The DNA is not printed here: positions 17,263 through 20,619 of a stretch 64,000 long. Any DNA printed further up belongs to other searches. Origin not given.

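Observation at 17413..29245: Head-to-tail array of four paralogous dual-periplasmic-domain HAMP-PP2C sensor phosphatases, about 12 kb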

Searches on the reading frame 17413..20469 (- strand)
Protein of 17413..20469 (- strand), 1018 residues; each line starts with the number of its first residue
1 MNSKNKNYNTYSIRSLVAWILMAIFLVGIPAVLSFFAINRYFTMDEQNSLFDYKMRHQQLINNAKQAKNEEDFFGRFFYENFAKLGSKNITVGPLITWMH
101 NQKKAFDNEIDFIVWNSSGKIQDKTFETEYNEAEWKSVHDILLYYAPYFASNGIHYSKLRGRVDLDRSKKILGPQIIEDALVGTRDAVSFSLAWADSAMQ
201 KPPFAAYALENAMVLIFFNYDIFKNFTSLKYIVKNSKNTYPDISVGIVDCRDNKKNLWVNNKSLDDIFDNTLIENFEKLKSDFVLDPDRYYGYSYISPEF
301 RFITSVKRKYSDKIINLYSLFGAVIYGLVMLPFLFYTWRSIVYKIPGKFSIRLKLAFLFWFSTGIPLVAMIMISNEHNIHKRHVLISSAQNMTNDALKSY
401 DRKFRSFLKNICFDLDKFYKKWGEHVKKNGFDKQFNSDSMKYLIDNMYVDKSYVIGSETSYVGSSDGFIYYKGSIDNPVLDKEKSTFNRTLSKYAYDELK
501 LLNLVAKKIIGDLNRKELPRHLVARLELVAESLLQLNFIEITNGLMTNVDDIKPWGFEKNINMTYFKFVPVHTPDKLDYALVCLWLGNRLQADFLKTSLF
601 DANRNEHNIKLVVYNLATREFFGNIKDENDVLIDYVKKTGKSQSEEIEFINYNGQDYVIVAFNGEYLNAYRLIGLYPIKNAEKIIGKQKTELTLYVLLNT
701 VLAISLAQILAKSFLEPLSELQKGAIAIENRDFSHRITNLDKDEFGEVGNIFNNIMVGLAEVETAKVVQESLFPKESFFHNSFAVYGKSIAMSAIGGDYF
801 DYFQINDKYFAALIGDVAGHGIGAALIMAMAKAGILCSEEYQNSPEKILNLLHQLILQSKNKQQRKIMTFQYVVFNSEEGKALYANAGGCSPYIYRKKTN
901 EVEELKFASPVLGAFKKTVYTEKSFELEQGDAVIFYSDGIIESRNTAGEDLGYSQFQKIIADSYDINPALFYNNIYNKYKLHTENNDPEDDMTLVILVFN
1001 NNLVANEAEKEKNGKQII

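Call 3: search_protein_families(library=pfam, proteins=[window:17413-20469:-], max_evalue=0.01)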
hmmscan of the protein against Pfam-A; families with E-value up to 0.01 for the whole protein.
window:17413-20469:- (1018 aa): 2 families
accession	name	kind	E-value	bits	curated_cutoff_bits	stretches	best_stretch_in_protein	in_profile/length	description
PF07228.17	SpoIIE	-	4.6e-37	128.3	25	1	807-997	2-189/192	Stage II sporulation protein E (SpoIIE)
PF00672.30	HAMP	-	6.8e-07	30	25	1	710-754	2-46/53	HAMP domain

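Call 75: search_solved_structures(query=A1, max_evalue=0.001)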
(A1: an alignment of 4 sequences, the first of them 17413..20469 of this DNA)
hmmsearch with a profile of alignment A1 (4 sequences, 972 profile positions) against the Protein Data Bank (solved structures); distinct sequences matched with E-value up to 0.001: 4.
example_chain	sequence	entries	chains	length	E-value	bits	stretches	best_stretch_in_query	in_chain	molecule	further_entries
3ke6_A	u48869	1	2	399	9.1e-15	56.9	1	767-916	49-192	Protein Rv1364c/MT1410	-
3es2_A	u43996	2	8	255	4.5e-13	51.3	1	738-916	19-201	Probable two-component response regulator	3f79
3eq2_A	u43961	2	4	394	1.3e-12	49.8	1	737-916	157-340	Probable two-component response regulator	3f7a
6k4e_A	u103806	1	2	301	2.9e-10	42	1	735-971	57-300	Putative serine phosphatase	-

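Call 87: search_protein_families(library=ncbifam, proteins=[window:17413-20469:-], max_evalue=0.01)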
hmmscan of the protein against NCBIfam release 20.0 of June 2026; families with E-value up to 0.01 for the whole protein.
window:17413-20469:- (1018 aa): 13 families
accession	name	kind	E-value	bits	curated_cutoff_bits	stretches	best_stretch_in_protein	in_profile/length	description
NF038263.1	prot_phos_SiaA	equivalog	2.3e-15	56.2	700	2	793-994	447-652/658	biofilm regulation protein phosphatase SiaA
TIGR02865.1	spore_II_E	equivalog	2.1e-10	39.3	490.8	1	792-996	563-760/764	stage II sporulation protein E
NF045505.1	RR_RssB_Pseudo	equivalog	2.6e-07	30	700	1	763-943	157-341/394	two-component system response regulator RssB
NF033092.0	HK_WalK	equivalog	6.3e-07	28.3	725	1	696-763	183-250/594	cell wall metabolism sensor histidine kinase WalK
NF012163.2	BaeS_SmeS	equivalog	8.9e-06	24.9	500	1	687-761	161-235/457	sensor histidine kinase efflux regulator BaeS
NF041210.1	his_kin_PieS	equivalog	1.4e-05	24.3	850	1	663-764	142-241/474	two component system sensor histidine kinase PieS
NF007837.0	PRK10549.1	equivalog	2.6e-05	23.1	603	1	688-760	162-234/466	envelope stress sensor histidine kinase BaeS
NF053592.1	HK_near_YfiR_like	equivalog_domain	0.00013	21.6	194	1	693-756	154-218/223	sensor histidine kinase, YfiR-like protein-associated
TIGR01386.1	cztS_silS_copS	subfamily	0.00062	18.9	292.55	1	598-757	70-232/457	heavy metal sensor histidine kinase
NF040691.1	MtrAB_MtrB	equivalog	0.00069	18.7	450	1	632-756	125-254/507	MtrAB system histidine kinase MtrB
NF007896.0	PRK10600.1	equivalog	0.0017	17.1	578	1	696-762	160-226/598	nitrate/nitrite two-component system sensor histidine kinase NarX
NF007004.0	PRK09467.1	equivalog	0.0018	17.2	415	1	690-763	156-229/440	two-component system sensor histidine kinase EnvZ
NF007423.1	PRK09966.1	equivalog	0.0021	17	325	1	691-763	152-225/390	diguanylate cyclase DgcN/YfiN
